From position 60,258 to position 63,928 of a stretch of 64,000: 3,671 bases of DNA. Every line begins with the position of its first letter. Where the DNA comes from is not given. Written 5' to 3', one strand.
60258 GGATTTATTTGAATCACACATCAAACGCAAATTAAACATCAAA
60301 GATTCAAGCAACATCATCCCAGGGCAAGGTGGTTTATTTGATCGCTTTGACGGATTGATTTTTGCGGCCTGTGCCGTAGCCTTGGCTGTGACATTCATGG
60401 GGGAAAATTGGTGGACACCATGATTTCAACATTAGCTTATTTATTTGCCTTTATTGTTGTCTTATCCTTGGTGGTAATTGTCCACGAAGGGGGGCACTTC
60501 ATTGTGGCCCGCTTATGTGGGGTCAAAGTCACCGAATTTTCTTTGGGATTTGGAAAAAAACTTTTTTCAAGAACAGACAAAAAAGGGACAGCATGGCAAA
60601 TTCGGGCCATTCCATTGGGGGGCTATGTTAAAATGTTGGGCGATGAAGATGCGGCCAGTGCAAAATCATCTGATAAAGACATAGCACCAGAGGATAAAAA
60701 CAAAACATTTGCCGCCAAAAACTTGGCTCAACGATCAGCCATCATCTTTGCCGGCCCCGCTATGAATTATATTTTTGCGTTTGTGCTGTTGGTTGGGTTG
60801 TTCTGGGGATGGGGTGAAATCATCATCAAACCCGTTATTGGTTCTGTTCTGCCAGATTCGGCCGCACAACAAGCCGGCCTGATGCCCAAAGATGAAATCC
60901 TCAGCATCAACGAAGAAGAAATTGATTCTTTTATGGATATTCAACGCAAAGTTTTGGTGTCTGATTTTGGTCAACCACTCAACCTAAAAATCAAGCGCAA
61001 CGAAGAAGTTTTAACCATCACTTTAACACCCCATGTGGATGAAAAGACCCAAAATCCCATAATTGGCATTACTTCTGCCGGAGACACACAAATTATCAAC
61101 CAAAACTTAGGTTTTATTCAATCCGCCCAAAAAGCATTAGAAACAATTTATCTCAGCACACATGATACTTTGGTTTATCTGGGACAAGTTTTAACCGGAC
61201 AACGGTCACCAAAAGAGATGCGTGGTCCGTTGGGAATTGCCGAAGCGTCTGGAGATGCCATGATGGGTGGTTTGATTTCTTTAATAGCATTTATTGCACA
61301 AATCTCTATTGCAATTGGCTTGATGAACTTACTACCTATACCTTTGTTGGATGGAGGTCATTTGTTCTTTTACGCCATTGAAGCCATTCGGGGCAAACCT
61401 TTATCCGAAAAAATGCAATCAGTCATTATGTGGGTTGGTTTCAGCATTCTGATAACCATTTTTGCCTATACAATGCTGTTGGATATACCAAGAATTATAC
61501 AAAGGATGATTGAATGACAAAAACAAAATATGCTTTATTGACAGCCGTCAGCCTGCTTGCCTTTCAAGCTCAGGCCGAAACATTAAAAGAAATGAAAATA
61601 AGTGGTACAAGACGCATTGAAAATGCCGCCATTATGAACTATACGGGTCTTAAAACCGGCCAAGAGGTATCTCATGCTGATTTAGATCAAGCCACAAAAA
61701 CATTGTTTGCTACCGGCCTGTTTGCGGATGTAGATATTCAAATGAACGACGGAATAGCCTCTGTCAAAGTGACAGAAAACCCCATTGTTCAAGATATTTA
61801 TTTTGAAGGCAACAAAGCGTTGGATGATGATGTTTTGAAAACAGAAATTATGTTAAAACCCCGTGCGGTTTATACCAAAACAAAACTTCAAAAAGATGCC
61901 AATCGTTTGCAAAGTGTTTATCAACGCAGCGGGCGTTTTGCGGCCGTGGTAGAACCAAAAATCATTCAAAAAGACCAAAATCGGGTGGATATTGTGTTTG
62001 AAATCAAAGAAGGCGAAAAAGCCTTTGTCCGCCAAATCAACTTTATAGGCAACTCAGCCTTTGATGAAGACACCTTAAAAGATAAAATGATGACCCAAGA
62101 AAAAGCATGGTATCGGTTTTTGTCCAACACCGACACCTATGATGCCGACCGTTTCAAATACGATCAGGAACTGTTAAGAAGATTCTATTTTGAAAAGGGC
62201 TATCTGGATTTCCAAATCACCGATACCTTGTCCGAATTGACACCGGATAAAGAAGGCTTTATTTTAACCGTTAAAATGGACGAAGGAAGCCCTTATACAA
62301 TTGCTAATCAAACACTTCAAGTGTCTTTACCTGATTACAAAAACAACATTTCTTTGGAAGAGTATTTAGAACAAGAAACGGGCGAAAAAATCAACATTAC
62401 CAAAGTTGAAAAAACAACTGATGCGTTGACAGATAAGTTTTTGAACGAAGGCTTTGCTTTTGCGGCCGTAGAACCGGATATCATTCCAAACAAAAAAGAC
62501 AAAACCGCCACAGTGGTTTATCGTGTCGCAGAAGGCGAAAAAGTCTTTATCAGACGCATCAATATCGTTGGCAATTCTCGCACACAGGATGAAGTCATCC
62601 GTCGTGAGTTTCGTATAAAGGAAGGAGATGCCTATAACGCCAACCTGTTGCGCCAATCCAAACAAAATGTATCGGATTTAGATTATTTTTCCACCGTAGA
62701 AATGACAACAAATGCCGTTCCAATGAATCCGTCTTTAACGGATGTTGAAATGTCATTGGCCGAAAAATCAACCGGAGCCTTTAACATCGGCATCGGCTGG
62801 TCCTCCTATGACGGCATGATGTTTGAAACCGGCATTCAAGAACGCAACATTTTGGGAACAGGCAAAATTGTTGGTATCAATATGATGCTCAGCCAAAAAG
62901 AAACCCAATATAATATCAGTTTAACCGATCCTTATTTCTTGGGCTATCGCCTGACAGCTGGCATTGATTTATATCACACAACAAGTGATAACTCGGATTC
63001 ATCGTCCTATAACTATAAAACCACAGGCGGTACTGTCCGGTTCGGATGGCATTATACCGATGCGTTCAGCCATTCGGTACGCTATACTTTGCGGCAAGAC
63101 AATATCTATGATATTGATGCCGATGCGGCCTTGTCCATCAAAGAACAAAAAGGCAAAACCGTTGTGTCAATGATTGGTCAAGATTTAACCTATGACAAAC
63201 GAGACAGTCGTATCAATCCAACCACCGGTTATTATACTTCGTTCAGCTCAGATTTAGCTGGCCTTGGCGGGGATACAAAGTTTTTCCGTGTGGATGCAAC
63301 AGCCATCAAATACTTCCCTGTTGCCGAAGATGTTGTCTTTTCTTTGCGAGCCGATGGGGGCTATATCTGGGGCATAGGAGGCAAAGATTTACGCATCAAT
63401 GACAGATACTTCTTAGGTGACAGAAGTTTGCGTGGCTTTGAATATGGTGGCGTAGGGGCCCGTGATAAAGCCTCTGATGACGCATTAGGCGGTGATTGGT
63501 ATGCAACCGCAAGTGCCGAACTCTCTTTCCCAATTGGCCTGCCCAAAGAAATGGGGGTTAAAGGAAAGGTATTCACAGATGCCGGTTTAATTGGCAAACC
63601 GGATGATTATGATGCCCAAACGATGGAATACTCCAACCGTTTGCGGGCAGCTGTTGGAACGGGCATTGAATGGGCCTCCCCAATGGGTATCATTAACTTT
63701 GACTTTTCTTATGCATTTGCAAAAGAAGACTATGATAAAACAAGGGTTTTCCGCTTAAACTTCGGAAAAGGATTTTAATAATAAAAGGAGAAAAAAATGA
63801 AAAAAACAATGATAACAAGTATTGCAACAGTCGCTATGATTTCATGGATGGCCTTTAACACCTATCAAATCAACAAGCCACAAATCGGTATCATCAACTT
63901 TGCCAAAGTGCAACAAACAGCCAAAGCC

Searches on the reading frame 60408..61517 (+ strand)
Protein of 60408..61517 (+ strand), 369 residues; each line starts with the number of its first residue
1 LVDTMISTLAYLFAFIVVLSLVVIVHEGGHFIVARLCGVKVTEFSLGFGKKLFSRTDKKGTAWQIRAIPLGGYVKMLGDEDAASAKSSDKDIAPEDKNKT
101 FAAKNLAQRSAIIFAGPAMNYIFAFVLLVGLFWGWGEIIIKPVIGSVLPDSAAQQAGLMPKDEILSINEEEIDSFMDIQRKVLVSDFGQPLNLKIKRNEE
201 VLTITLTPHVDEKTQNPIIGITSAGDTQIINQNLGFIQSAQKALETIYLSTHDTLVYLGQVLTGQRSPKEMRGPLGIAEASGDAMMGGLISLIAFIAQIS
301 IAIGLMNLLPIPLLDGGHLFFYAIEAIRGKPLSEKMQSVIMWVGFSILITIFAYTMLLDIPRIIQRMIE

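Call 22: search_protein_families(library=pfam, proteins=[window:60408-61517:+])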
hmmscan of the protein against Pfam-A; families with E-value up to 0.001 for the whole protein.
window:60408-61517:+ (369 aa): 5 families
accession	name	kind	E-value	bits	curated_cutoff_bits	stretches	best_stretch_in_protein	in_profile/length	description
PF02163.28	Peptidase_M50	-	1.4e-67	227.7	27.2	1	14-350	1-220/221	Peptidase family M50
PF13180.12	PDZ_2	-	2.1e-09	37.9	27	1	142-206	14-78/80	PDZ domain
PF17820.7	PDZ_6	-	1.9e-07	31.1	27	1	143-197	1-54/54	PDZ domain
PF00595.29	PDZ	-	2.6e-06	28.1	23.2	1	143-195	28-80/81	PDZ domain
PF13398.12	Peptidase_M50B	-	0.0004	20.6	26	1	19-55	21-57/201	Peptidase M50B-like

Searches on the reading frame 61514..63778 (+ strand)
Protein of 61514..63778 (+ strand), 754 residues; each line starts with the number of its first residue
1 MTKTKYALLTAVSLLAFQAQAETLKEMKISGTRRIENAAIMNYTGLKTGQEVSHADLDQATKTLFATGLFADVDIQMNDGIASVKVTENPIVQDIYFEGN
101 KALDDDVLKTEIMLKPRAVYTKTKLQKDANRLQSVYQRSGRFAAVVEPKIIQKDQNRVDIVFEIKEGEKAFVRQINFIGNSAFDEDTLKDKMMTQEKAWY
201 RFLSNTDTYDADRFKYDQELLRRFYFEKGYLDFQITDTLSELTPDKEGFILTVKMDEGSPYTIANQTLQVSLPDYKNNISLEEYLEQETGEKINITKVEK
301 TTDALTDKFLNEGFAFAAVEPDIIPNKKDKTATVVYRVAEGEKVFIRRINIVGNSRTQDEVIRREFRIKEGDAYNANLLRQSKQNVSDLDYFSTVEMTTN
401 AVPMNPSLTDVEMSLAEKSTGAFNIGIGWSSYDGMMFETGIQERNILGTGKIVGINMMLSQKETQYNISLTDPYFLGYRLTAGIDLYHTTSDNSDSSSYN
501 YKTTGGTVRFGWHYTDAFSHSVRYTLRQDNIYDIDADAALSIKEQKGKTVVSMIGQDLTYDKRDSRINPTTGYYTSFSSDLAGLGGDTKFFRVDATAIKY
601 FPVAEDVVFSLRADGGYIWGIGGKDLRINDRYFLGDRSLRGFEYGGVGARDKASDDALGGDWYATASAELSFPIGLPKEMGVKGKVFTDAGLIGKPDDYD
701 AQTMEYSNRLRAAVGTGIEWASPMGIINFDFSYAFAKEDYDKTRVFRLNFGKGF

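Call 22: search_protein_families(library=pfam, proteins=[window:61514-63778:+])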
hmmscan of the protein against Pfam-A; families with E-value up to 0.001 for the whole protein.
window:61514-63778:+ (754 aa): 5 families
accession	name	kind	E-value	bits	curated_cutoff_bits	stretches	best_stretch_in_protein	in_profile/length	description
PF01103.29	Omp85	-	7.3e-74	249.6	24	1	445-754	1-325/325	Omp85 superfamily domain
PF07244.20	POTRA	-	1.3e-62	208.9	21.3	5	90-167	1-79/79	Surface antigen variable number repeat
PF08478.15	POTRA_1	-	4.7e-07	30.5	23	0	346-386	3-39/69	POTRA domain, FtsQ-type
PF08479.16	POTRA_2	-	5.7e-05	23.3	24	0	280-320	18-58/76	POTRA domain, ShlB-type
PF25282.1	POTRA1_3_Toc75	-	0.00042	20.9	27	0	75-158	6-91/99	Toc75-like, POTRA domain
